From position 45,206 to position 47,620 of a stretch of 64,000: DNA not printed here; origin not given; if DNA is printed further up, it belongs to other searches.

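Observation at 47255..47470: Secretin GspD carries a C-terminal subtilase-propeptide-like (I9/fervidolysin-N-pro-like) domain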

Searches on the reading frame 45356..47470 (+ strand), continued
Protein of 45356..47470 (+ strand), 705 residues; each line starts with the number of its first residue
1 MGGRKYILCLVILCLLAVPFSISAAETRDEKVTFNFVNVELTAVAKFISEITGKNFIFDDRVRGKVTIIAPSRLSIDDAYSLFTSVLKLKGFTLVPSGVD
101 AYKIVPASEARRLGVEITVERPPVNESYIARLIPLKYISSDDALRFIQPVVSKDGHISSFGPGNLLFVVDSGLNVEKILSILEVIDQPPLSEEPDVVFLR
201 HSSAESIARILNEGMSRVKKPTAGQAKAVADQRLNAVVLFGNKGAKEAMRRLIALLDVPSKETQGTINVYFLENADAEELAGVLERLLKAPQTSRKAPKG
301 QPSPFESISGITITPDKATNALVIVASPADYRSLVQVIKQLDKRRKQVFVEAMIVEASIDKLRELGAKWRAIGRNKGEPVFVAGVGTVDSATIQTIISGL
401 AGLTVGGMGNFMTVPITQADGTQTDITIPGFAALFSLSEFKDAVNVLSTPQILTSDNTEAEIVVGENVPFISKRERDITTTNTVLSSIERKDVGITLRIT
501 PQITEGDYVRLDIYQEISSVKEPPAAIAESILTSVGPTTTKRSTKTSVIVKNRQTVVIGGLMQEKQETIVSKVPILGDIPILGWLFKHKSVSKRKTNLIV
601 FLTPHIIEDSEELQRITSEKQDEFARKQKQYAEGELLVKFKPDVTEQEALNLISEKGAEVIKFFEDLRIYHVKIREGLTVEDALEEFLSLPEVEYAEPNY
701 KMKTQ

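Call 59: find_homologous_proteins(query=L080:1150-3279:+, max_evalue=1e-10)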
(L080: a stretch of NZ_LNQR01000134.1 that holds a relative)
Query L080:1150-3279:+ (710 aa): 2800 proteins with E <= 1e-10 among 8000 candidates; the best 120 are listed.
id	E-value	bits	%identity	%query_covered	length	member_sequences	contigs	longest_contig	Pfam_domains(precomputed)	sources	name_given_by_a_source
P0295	0.0e+0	1523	100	100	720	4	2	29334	PF21305.3,PF03958.23,PF00263.27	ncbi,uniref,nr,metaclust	ncbi:type II secretion system protein GspD [Candidatus Magnetominusculus xianensis]|uniref:Type II s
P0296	0.0e+0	1218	78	99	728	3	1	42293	PF21305.3,PF03958.23,PF00263.27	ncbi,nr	ncbi:MAG: type II secretion system secretin GspD [Nitrospirae bacterium]|nr:type II secretion system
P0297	1.1e-261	888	57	100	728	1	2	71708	PF22148.2,PF21305.3,PF03958.23,PF00263.27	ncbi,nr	ncbi:MAG: type II secretion system secretin GspD [Nitrospirae bacterium]|nr:type II secretion system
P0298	1.8e-258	877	57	100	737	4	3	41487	PF22148.2,PF21305.3,PF03958.23,PF00263.27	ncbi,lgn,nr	ncbi:MAG: type II secretion system secretin GspD [Magnetococcales bacterium]|nr:type II secretion sy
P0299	7.0e-258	875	57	100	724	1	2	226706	PF22148.2,PF21305.3,PF03958.23,PF00263.27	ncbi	ncbi:MAG: type II secretion system secretin GspD [Nitrospirae bacterium YQR-1]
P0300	2.8e-255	867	56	100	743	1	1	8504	PF22148.2,PF21305.3,PF03958.23,PF00263.27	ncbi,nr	ncbi:MAG: type II secretion system secretin GspD [Nitrospirae bacterium]|nr:type II secretion system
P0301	6.3e-253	859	57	99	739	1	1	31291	PF22148.2,PF21305.3,PF03958.23,PF00263.27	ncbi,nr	ncbi:MAG: type II secretion system secretin GspD [Nitrospirae bacterium]|nr:type II secretion system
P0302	3.0e-249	847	55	99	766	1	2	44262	PF22148.2,PF21305.3,PF03958.23,PF00263.27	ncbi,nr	ncbi:MAG: type II secretion system secretin GspD [Nitrospirae bacterium]|nr:type II secretion system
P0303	1.0e-246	838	56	100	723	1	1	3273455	PF22148.2,PF21305.3,PF03958.23,PF00263.27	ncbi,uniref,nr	ncbi:type II secretion system secretin GspD [Candidatus Magnetomonas plexicatena]|uniref:type II sec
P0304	1.7e-246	838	56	100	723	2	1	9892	PF22148.2,PF21305.3,PF03958.23,PF00263.27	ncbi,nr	ncbi:MAG: type II secretion system secretin GspD [Nitrospirae bacterium]|nr:type II secretion system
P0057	6.7e-227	773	52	96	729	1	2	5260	PF22148.2,PF21305.3,PF03958.23,PF00263.27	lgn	-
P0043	5.5e-226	770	52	99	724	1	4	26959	PF22148.2,PF21305.3,PF03958.23,PF00263.27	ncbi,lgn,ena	-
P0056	5.1e-225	767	51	99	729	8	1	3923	PF22148.2,PF21305.3,PF03958.23,PF00263.27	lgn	-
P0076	8.1e-225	766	52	98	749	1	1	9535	PF22148.2,PF21305.3,PF03958.23,PF00263.27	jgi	jgi:general secretion pathway protein D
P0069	2.8e-224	764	52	98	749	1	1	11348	PF22148.2,PF21305.3,PF03958.23,PF00263.27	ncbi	-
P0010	7.5e-224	763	52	99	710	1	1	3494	PF22148.2,PF21305.3,PF03958.23,PF00263.27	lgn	-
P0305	7.8e-224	763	56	89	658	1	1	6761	PF21305.3,PF03958.23,PF00263.27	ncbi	-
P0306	1.6e-223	762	50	99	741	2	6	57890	PF22148.2,PF21305.3,PF03958.23,PF00263.27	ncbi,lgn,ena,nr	ncbi:putative type II secretion system protein D precursor [bacterium BMS3Abin07]|nr:putative type I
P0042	2.1e-223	761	51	100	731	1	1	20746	PF22148.2,PF21305.3,PF03958.23,PF00263.27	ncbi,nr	ncbi:MAG: type II secretion system secretin GspD [Nitrospirae bacterium]|nr:type II secretion system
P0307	2.7e-223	761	52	96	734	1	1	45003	PF22148.2,PF21305.3,PF03958.23,PF00263.27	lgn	-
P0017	3.7e-223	761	50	99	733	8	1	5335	PF22148.2,PF21305.3,PF03958.23,PF00263.27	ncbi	-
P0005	5.1e-223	760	50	99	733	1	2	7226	PF22148.2,PF21305.3,PF03958.23,PF00263.27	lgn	-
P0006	5.4e-223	760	50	99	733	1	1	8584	PF22148.2,PF21305.3,PF03958.23,PF00263.27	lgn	-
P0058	9.5e-223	759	52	98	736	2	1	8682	PF22148.2,PF21305.3,PF03958.23,PF00263.27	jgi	jgi:general secretion pathway protein D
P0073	1.1e-222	759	52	98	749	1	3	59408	PF22148.2,PF21305.3,PF03958.23,PF00263.27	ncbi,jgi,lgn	jgi:general secretion pathway protein D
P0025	1.7e-222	758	51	98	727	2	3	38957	PF22148.2,PF21305.3,PF03958.23,PF00263.27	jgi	-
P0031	3.1e-222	758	51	99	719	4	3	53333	PF22148.2,PF21305.3,PF03958.23,PF00263.27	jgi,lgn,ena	jgi:general secretion pathway protein D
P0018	7.0e-222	756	52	98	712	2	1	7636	PF22148.2,PF21305.3,PF03958.23,PF00263.27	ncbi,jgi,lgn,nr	ncbi:MAG: type II secretion system protein GspD [Nitrospira sp.]|nr:type II secretion system protein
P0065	7.5e-222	756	51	98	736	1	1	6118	PF22148.2,PF21305.3,PF03958.23,PF00263.27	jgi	jgi:general secretion pathway protein D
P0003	9.1e-222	756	50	99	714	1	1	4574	PF22148.2,PF21305.3,PF03958.23,PF00263.27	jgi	jgi:general secretion pathway protein D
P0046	1.1e-221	756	53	99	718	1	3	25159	PF22148.2,PF21305.3,PF03958.23,PF00263.27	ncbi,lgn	-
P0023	1.2e-221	756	50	99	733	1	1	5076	PF22148.2,PF21305.3,PF03958.23,PF00263.27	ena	-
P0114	1.8e-221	755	51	98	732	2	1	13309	PF22148.2,PF21305.3,PF03958.23,PF00263.27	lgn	-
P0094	2.2e-221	755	51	99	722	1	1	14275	PF22148.2,PF21305.3,PF03958.23,PF00263.27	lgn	-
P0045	8.1e-221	753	52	99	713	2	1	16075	PF22148.2,PF21305.3,PF03958.23,PF00263.27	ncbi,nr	ncbi:MAG: type II secretion system secretin GspD [Nitrospirae bacterium]|nr:type II secretion system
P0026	1.3e-220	752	51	99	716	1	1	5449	PF22148.2,PF21305.3,PF03958.23,PF00263.27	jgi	-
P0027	2.3e-220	751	50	99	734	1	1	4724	PF22148.2,PF21305.3,PF03958.23,PF00263.27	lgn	-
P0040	3.2e-220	751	51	98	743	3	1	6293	PF22148.2,PF21305.3,PF03958.23,PF00263.27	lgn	-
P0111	3.3e-220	751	51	97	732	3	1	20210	PF22148.2,PF21305.3,PF03958.23,PF00263.27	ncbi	-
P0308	3.4e-220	751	51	96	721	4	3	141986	PF22148.2,PF21305.3,PF03958.23,PF00263.27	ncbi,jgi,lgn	-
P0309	3.5e-220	751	51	100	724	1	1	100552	PF22148.2,PF21305.3,PF03958.23,PF00263.27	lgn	-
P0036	5.2e-220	750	51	99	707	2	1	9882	PF22148.2,PF21305.3,PF03958.23,PF00263.27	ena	-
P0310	5.3e-220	750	50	99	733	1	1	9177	PF22148.2,PF21305.3,PF03958.23,PF00263.27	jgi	jgi:general secretion pathway protein D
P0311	6.6e-220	750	51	99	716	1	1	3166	PF22148.2,PF21305.3,PF03958.23,PF00263.27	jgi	jgi:general secretion pathway protein D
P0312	3.2e-219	748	49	97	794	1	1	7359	PF21305.3,PF03958.23,PF00263.27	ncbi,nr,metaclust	ncbi:general secretion pathway protein D [Candidatus Magnetoovum chiemensis]|nr:general secretion pa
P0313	3.2e-219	748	49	99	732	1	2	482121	PF22148.2,PF21305.3,PF03958.23,PF00263.27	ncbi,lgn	-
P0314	3.3e-219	748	51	98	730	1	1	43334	PF22148.2,PF21305.3,PF03958.23,PF00263.27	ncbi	ncbi:MAG: type II secretion system secretin GspD [Thermodesulfovibrionales bacterium]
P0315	4.5e-219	747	50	99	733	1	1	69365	PF22148.2,PF21305.3,PF03958.23,PF00263.27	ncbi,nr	ncbi:MAG: type II secretion system protein GspD [Thermodesulfovibrio sp.]|nr:type II secretion syste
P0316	6.0e-219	747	51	95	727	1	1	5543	PF22148.2,PF21305.3,PF03958.23,PF00263.27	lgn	-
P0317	6.5e-219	747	50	99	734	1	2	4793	PF22148.2,PF21305.3,PF03958.23,PF00263.27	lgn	-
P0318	7.8e-219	746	52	96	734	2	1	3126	PF22148.2,PF21305.3,PF03958.23,PF00263.27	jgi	jgi:general secretion pathway protein D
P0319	1.4e-218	746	52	96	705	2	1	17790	PF22148.2,PF21305.3,PF03958.23,PF00263.27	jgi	-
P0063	1.6e-218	745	52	96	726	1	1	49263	PF22148.2,PF21305.3,PF03958.23,PF00263.27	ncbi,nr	ncbi:MAG: type II secretion system secretin GspD [Thermodesulfovibrionales bacterium]|nr:type II sec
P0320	1.8e-218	745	49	100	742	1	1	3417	PF22148.2,PF21305.3,PF03958.23,PF00263.27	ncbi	-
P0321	2.0e-218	745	50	99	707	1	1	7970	PF22148.2,PF21305.3,PF03958.23,PF00263.27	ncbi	-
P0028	2.2e-218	745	51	99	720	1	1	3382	PF22148.2,PF21305.3,PF03958.23,PF00263.27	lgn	-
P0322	2.3e-218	745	52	95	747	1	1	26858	PF22148.2,PF21305.3,PF03958.23,PF00263.27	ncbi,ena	-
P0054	2.4e-218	745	51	100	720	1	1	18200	PF22148.2,PF21305.3,PF03958.23,PF00263.27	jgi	jgi:general secretion pathway protein D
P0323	2.4e-218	745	51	98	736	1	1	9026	PF22148.2,PF21305.3,PF03958.23,PF00263.27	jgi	jgi:general secretion pathway protein D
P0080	3.0e-218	744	51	97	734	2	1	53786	PF22148.2,PF21305.3,PF03958.23,PF00263.27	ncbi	-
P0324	3.9e-218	744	51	98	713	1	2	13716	PF22148.2,PF21305.3,PF03958.23,PF00263.27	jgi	jgi:general secretion pathway protein D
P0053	1.0e-217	743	50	99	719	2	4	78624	PF22148.2,PF21305.3,PF03958.23,PF00263.27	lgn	-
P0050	1.1e-217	743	52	97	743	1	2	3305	PF22148.2,PF21305.3,PF03958.23,PF00263.27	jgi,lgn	-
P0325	1.2e-217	742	49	99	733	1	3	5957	PF22148.2,PF21305.3,PF03958.23,PF00263.27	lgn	-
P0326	1.2e-217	742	49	99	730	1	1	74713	PF22148.2,PF21305.3,PF03958.23,PF00263.27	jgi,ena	-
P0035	1.3e-217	742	51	100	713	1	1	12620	PF22148.2,PF21305.3,PF03958.23,PF00263.27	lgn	-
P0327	3.2e-217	741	50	97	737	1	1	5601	PF22148.2,PF21305.3,PF03958.23,PF00263.27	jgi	-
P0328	4.8e-217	740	50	97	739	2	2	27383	PF22148.2,PF21305.3,PF03958.23,PF00263.27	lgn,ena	-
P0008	5.7e-217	740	50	99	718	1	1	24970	PF22148.2,PF21305.3,PF03958.23,PF00263.27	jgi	-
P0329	5.7e-217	740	49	100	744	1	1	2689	PF22148.2,PF21305.3,PF03958.23,PF00263.27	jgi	jgi:general secretion pathway protein D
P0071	5.8e-217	740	50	100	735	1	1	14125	PF22148.2,PF21305.3,PF03958.23,PF00263.27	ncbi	-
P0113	5.9e-217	740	50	97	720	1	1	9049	PF22148.2,PF21305.3,PF03958.23,PF00263.27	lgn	-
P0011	5.9e-217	740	50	100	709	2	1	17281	PF22148.2,PF21305.3,PF03958.23,PF00263.27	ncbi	ncbi:MAG: type II secretion system secretin GspD [Thermodesulfovibrionales bacterium]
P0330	7.0e-217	740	50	99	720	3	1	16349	PF22148.2,PF21305.3,PF03958.23,PF00263.27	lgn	-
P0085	7.0e-217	740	49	99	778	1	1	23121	PF22148.2,PF21305.3,PF03958.23,PF00263.27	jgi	jgi:general secretion pathway protein D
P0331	8.8e-217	740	50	99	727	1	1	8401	PF22148.2,PF21305.3,PF03958.23,PF00263.27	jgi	jgi:general secretion pathway protein D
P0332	8.8e-217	740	50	96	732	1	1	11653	PF22148.2,PF21305.3,PF03958.23,PF00263.27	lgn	-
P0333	9.9e-217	739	50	99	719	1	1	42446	PF22148.2,PF21305.3,PF03958.23,PF00263.27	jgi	-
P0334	1.0e-216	739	50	97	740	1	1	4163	PF22148.2,PF21305.3,PF03958.23,PF00263.27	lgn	-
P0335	1.1e-216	739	49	96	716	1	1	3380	PF22148.2,PF21305.3,PF03958.23,PF00263.27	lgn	-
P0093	1.2e-216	739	50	99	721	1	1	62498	PF22148.2,PF21305.3,PF03958.23,PF00263.27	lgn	-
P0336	1.3e-216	739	49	98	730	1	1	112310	PF22148.2,PF21305.3,PF03958.23,PF00263.27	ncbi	-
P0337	1.4e-216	739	50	97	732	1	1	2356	PF22148.2,PF21305.3,PF03958.23,PF00263.27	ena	-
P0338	1.6e-216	739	50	97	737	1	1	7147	PF22148.2,PF21305.3,PF03958.23,PF00263.27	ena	-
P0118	1.7e-216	739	50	99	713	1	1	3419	PF22148.2,PF21305.3,PF03958.23,PF00263.27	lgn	-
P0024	1.9e-216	738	51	98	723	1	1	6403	PF22148.2,PF21305.3,PF03958.23,PF00263.27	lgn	-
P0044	2.5e-216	738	51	97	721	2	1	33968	PF22148.2,PF21305.3,PF03958.23,PF00263.27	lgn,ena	-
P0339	2.9e-216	738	50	98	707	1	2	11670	PF22148.2,PF21305.3,PF03958.23,PF00263.27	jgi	jgi:general secretion pathway protein D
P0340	3.0e-216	738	50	99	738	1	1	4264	PF22148.2,PF21305.3,PF03958.23,PF00263.27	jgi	jgi:general secretion pathway protein D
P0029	3.0e-216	738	49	99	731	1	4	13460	PF22148.2,PF21305.3,PF03958.23,PF00263.27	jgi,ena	-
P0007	4.3e-216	737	50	99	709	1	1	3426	PF22148.2,PF21305.3,PF03958.23,PF00263.27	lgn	-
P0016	4.3e-216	737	50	99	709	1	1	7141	PF22148.2,PF21305.3,PF03958.23,PF00263.27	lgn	-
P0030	4.8e-216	737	49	99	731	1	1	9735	PF22148.2,PF21305.3,PF03958.23,PF00263.27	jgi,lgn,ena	-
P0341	4.9e-216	737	50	99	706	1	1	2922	PF22148.2,PF21305.3,PF03958.23,PF00263.27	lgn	-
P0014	5.8e-216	737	50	99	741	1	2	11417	PF22148.2,PF21305.3,PF03958.23,PF00263.27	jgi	-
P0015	5.8e-216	737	50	99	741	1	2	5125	PF22148.2,PF21305.3,PF03958.23,PF00263.27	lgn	-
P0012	6.3e-216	737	50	99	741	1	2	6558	PF22148.2,PF21305.3,PF03958.23,PF00263.27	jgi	-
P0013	6.3e-216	737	50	99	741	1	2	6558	PF22148.2,PF21305.3,PF03958.23,PF00263.27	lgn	-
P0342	7.0e-216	737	50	100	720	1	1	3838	PF22148.2,PF21305.3,PF03958.23,PF00263.27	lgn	-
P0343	7.1e-216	737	50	98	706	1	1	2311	PF22148.2,PF21305.3,PF03958.23,PF00263.27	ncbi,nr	ncbi:MAG TPA: type II secretion system secretin GspD, partial [Thermodesulfovibrionales bacterium]|n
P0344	9.1e-216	736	50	98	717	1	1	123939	PF22148.2,PF21305.3,PF03958.23,PF00263.27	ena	-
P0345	1.2e-215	736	53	87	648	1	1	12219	PF21305.3,PF03958.23,PF00263.27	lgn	-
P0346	1.3e-215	736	50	99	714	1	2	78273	PF22148.2,PF21305.3,PF03958.23,PF00263.27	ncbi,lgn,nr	ncbi:MAG: type II secretion system secretin GspD [Nitrospirae bacterium]|nr:type II secretion system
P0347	1.5e-215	735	50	99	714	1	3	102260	PF22148.2,PF21305.3,PF03958.23,PF00263.27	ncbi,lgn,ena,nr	ncbi:MAG: type II secretion system secretin GspD [Nitrospirae bacterium]|nr:type II secretion system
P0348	1.6e-215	735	50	99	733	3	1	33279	PF22148.2,PF21305.3,PF03958.23,PF00263.27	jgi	jgi:general secretion pathway protein D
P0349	1.8e-215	735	49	99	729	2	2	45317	PF22148.2,PF21305.3,PF03958.23,PF00263.27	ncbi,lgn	-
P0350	2.0e-215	735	50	98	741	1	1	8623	PF22148.2,PF21305.3,PF03958.23,PF00263.27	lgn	-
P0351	2.0e-215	735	50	98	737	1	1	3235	PF22148.2,PF21305.3,PF03958.23,PF00263.27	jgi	-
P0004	2.5e-215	735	51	99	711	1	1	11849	PF22148.2,PF21305.3,PF03958.23,PF00263.27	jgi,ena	-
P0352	2.9e-215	735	56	84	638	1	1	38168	PF21305.3,PF03958.23,PF00263.27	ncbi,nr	ncbi:MAG: type II secretion system secretin GspD [Nitrospirae bacterium]|nr:type II secretion system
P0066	3.1e-215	734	50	98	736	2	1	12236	PF22148.2,PF21305.3,PF03958.23,PF00263.27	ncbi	-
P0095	3.3e-215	734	49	97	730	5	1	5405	PF22148.2,PF21305.3,PF03958.23,PF00263.27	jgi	-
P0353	3.6e-215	734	50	97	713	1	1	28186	PF22148.2,PF21305.3,PF03958.23,PF00263.27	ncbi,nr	ncbi:MAG: type II secretion system secretin GspD [Nitrospirae bacterium]|nr:type II secretion system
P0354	5.2e-215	734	50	99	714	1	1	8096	PF22148.2,PF21305.3,PF03958.23,PF00263.27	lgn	-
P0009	5.5e-215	734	50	99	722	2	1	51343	PF22148.2,PF21305.3,PF03958.23,PF00263.27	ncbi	ncbi:MAG: type II secretion system secretin GspD [Nitrospirota bacterium]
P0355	5.8e-215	734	48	99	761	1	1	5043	PF22148.2,PF21305.3,PF03958.23,PF00263.27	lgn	-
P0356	5.9e-215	734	49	99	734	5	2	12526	PF22148.2,PF21305.3,PF03958.23,PF00263.27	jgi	jgi:general secretion pathway protein D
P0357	6.0e-215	733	53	87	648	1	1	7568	PF21305.3,PF03958.23,PF00263.27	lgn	-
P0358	6.5e-215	733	51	98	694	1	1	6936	PF22148.2,PF21305.3,PF03958.23,PF00263.27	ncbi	ncbi:MAG TPA: type II secretion system secretin GspD [Dissulfurispiraceae bacterium]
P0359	7.6e-215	733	50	98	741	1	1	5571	PF22148.2,PF21305.3,PF03958.23,PF00263.27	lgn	-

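Call 61: find_encoding_contigs(protein=P0352, flank=10000, max_places=2)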
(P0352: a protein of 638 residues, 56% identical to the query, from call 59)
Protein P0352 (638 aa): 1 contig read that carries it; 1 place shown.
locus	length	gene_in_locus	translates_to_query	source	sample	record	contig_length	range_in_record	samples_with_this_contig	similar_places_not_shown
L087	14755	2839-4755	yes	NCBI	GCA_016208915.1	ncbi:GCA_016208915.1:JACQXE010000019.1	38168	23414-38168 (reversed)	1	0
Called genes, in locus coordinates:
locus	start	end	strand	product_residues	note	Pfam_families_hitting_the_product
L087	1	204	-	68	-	?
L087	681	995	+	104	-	PF05016:ParE_toxin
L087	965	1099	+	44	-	-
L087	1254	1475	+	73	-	PF14076:DUF4258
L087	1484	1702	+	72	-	PF10049:DUF2283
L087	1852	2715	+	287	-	PF11356:T2SSC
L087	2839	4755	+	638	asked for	PF21305:type_II_gspD_N0, PF03958:Secretin_N, PF00263:Secretin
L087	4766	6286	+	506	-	PF05157:MshEN (weak), PF00437:T2SSE, PF25199:nSTAND_NTPase5 (faint), PF13401:AAA_22 (faint)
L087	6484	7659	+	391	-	PF28597:T2SSF_N, PF00482:T2SSF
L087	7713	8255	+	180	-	PF03843:Slp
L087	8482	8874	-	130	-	PF04519:Bactofilin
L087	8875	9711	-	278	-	PF01551:Peptidase_M23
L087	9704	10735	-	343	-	PF00586:AIRS, PF02769:AIRS_C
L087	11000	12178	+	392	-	PF03264:Cytochrom_NNT, PF09699:Paired_CXXCH_1 (faint), PF22113:Mtrc-MtrF_II-IV_dom (faint), PF14522:Cytochrome_C7 (weak), PF14537:Cytochrom_c3_2 (weak), PF14522:Cytochrome_C7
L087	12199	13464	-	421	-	PF01979:Amidohydro_1, PF07969:Amidohydro_3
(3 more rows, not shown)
